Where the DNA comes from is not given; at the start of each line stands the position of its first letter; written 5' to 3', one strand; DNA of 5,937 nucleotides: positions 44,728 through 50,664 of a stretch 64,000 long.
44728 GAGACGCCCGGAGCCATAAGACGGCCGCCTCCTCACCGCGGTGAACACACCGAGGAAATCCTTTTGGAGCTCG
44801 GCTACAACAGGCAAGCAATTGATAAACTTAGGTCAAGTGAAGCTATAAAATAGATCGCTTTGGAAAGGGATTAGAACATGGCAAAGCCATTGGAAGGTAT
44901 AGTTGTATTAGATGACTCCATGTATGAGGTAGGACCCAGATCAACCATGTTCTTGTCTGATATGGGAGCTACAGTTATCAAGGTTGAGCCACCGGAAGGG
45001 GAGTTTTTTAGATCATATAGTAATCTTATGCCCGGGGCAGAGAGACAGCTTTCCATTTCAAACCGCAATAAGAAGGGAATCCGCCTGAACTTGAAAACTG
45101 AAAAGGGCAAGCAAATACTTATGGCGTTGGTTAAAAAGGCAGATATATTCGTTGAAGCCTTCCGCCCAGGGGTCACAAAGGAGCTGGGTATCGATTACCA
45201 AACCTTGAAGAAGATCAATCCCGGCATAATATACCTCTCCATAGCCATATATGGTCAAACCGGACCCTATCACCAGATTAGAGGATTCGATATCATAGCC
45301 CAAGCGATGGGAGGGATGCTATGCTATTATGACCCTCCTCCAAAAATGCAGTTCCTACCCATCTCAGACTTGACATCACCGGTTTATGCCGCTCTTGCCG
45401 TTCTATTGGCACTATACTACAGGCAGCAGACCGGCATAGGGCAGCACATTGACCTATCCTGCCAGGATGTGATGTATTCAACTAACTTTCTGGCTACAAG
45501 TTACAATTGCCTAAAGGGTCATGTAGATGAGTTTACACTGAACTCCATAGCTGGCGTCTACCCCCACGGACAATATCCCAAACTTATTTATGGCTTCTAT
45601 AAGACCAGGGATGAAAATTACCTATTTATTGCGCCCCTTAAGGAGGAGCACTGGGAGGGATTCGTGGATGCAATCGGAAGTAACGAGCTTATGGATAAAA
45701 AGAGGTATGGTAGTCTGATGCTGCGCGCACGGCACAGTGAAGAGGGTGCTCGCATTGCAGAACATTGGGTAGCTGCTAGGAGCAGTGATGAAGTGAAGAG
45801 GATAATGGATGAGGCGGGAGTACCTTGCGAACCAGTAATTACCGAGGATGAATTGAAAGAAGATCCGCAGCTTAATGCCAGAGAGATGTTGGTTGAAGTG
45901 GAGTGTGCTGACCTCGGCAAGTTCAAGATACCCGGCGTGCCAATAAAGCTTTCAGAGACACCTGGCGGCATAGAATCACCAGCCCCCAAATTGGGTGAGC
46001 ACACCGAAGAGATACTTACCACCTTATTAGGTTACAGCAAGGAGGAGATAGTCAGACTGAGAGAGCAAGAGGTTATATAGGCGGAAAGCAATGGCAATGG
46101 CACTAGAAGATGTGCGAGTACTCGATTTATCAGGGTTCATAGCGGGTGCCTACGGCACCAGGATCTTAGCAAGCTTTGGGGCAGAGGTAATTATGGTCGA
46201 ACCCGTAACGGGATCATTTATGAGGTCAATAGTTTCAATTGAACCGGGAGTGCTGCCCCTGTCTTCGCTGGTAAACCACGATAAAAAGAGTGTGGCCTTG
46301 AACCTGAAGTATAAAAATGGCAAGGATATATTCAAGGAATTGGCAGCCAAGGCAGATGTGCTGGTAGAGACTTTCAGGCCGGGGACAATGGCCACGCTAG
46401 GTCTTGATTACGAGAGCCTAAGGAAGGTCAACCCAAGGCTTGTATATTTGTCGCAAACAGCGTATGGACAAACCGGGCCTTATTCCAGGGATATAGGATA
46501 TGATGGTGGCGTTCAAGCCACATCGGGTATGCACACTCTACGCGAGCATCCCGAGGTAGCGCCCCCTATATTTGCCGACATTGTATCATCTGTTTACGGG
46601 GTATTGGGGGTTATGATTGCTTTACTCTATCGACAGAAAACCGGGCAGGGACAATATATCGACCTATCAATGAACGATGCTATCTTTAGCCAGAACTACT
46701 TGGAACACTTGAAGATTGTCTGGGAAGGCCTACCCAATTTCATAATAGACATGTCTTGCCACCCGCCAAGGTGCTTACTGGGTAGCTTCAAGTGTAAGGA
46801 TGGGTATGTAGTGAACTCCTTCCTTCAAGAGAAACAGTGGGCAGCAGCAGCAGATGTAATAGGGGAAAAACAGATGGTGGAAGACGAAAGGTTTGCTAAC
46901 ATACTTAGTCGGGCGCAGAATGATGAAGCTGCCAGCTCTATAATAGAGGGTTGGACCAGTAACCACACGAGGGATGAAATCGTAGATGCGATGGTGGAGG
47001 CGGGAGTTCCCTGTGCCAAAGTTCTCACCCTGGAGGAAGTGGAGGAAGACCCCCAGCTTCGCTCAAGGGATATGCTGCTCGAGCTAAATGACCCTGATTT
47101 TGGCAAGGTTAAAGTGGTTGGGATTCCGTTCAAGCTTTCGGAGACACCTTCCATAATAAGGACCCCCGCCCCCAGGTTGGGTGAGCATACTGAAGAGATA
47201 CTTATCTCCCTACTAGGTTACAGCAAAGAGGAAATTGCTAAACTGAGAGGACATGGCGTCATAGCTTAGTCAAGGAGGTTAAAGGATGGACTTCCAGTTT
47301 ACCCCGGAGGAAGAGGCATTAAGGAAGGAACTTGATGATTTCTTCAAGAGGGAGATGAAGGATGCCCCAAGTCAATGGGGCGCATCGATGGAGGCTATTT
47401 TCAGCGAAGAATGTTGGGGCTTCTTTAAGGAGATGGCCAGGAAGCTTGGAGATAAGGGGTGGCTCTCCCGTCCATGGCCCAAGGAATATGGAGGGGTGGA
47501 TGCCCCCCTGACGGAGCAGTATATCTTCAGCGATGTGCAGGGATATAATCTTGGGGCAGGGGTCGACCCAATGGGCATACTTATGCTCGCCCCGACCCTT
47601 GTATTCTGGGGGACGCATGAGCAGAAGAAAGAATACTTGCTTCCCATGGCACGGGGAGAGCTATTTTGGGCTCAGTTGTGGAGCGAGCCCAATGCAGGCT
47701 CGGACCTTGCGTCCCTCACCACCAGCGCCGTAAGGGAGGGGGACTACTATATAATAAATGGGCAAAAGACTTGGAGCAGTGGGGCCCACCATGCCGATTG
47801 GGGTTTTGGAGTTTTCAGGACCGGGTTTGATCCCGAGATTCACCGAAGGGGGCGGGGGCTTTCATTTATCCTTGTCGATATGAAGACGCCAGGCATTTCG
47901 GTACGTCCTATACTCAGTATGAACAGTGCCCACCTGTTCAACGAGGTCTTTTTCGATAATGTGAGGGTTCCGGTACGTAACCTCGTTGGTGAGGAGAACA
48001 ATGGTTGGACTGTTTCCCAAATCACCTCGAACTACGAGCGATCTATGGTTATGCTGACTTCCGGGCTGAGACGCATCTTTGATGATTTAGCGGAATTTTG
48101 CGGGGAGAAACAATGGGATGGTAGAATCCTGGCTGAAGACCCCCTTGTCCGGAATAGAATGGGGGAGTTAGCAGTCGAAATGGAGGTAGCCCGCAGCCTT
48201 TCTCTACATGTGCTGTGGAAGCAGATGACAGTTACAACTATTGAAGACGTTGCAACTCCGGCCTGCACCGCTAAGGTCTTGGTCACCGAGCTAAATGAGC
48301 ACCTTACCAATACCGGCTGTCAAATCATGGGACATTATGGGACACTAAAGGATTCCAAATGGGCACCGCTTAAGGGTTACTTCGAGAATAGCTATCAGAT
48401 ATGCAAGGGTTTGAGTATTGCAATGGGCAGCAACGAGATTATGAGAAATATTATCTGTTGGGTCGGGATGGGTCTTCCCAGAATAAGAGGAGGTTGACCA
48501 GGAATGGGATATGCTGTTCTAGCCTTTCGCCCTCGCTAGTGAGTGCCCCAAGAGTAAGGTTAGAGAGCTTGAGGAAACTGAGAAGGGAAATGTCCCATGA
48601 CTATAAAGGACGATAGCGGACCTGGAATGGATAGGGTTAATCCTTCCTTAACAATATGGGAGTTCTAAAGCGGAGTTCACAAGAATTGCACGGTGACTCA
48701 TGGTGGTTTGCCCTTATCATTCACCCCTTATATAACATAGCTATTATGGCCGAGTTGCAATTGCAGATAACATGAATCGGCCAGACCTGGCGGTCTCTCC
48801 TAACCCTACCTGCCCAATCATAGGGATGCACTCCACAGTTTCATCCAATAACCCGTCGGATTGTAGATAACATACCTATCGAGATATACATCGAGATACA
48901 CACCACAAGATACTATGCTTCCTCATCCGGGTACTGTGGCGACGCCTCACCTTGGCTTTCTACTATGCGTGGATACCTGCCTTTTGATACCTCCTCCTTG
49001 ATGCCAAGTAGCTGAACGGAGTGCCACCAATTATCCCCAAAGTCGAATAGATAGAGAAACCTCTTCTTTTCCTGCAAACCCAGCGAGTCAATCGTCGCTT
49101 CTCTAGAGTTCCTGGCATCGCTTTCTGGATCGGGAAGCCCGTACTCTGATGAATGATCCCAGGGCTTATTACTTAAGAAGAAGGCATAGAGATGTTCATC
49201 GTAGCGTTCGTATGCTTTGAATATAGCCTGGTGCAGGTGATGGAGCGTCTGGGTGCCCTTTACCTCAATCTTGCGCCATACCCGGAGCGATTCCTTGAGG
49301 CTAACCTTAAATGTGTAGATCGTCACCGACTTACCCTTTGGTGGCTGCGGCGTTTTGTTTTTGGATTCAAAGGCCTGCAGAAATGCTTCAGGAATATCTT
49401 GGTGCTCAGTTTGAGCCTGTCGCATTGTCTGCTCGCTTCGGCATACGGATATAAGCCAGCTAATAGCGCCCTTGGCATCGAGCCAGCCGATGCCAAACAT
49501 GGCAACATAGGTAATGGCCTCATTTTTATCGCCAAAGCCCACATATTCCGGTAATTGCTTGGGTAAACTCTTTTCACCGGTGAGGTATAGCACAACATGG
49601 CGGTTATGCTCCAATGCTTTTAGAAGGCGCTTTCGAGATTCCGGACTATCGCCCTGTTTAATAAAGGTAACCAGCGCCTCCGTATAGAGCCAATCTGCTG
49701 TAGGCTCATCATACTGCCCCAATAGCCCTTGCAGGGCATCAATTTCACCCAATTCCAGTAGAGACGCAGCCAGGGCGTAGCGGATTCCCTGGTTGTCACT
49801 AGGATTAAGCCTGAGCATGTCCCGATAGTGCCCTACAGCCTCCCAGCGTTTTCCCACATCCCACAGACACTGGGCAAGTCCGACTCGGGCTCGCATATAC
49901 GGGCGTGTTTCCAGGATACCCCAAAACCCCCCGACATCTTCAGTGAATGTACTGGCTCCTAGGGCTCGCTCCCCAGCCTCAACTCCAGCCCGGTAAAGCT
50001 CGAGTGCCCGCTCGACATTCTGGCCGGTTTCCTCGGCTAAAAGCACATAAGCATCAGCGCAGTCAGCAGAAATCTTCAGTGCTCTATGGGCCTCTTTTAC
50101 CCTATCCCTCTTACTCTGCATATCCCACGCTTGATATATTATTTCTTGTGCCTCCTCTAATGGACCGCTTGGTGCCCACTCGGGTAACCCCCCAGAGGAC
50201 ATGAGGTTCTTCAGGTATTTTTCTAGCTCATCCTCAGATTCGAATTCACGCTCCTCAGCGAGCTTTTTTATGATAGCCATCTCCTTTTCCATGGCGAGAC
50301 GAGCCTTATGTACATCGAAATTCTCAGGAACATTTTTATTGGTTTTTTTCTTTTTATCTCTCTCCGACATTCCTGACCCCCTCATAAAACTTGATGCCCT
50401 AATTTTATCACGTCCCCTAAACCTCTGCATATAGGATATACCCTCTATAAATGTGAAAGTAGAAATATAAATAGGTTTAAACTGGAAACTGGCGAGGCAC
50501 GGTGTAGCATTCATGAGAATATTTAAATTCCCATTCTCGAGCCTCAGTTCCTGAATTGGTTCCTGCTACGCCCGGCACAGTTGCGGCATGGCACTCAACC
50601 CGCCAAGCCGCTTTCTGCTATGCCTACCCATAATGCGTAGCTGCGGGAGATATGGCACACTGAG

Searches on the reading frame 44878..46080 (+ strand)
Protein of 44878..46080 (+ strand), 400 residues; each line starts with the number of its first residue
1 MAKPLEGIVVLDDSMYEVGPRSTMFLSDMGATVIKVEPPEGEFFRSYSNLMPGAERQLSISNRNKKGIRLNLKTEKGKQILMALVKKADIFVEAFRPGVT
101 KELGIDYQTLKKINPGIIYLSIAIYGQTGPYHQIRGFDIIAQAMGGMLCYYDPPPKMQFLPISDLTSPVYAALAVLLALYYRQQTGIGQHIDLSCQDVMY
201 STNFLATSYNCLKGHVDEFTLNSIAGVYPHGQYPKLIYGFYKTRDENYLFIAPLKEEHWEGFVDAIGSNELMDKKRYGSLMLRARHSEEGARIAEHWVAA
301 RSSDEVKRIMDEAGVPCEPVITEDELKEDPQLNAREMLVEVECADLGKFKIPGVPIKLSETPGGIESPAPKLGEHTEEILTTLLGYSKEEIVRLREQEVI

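Call 41: search_protein_families(library=pfam, proteins=[window:44878-46080:+], max_evalue=0.00001)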
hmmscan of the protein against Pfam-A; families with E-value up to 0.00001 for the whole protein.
window:44878-46080:+ (400 aa): 1 family
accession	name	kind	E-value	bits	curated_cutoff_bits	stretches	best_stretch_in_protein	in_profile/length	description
PF02515.22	CoA_transf_3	-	2.5e-96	323.4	23.3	1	5-376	1-366/366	CoA-transferase family III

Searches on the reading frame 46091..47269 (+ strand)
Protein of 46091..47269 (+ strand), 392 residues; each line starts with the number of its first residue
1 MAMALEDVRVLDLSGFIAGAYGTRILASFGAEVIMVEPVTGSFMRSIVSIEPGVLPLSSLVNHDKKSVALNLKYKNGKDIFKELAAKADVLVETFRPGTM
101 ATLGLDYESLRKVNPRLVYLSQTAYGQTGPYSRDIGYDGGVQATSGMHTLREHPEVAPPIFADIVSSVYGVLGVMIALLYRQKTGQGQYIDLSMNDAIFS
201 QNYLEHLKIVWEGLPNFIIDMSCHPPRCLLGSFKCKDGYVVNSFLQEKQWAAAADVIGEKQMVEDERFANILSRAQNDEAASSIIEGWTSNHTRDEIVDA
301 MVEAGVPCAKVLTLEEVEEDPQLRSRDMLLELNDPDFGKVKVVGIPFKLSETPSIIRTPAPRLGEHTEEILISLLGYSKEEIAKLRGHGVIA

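Call 41: search_protein_families(library=pfam, proteins=[window:46091-47269:+], max_evalue=0.00001)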
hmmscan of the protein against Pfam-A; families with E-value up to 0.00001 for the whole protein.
window:46091-47269:+ (392 aa): 1 family
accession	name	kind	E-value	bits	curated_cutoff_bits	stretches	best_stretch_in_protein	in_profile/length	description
PF02515.22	CoA_transf_3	-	2.1e-101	340.2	23.3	1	5-367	1-366/366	CoA-transferase family III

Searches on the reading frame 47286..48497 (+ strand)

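Call 41: search_protein_families(library=pfam, proteins=[window:47286-48497:+], max_evalue=0.00001)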
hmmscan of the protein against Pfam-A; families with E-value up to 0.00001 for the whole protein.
window:47286-48497:+ (403 aa): 3 families
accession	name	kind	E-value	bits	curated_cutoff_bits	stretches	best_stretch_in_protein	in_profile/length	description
PF00441.29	Acyl-CoA_dh_1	-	3.8e-22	79.5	22.4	1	238-390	1-145/150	Acyl-CoA dehydrogenase, C-terminal domain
PF02770.24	Acyl-CoA_dh_M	-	9.7e-20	71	33.3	1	130-226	2-97/97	Acyl-CoA dehydrogenase, middle domain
PF02771.21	Acyl-CoA_dh_N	-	8.4e-16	58.8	22.9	1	6-125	1-113/113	Acyl-CoA dehydrogenase, N-terminal domain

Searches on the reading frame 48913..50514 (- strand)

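Call 41: search_protein_families(library=pfam, proteins=[window:48913-50514:-], max_evalue=0.00001)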
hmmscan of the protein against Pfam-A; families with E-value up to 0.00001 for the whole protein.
window:48913-50514:- (533 aa): 2 families
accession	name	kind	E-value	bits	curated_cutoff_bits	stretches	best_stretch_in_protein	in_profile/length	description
PF07929.16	PRiA4_ORF3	-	1.6e-25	90.3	26.6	1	399-526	2-129/173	Plasmid pRiA4b ORF-3-like protein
PF04184.18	ST7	-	1.4e-17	63.8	24.3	1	120-359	163-424/533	ST7 protein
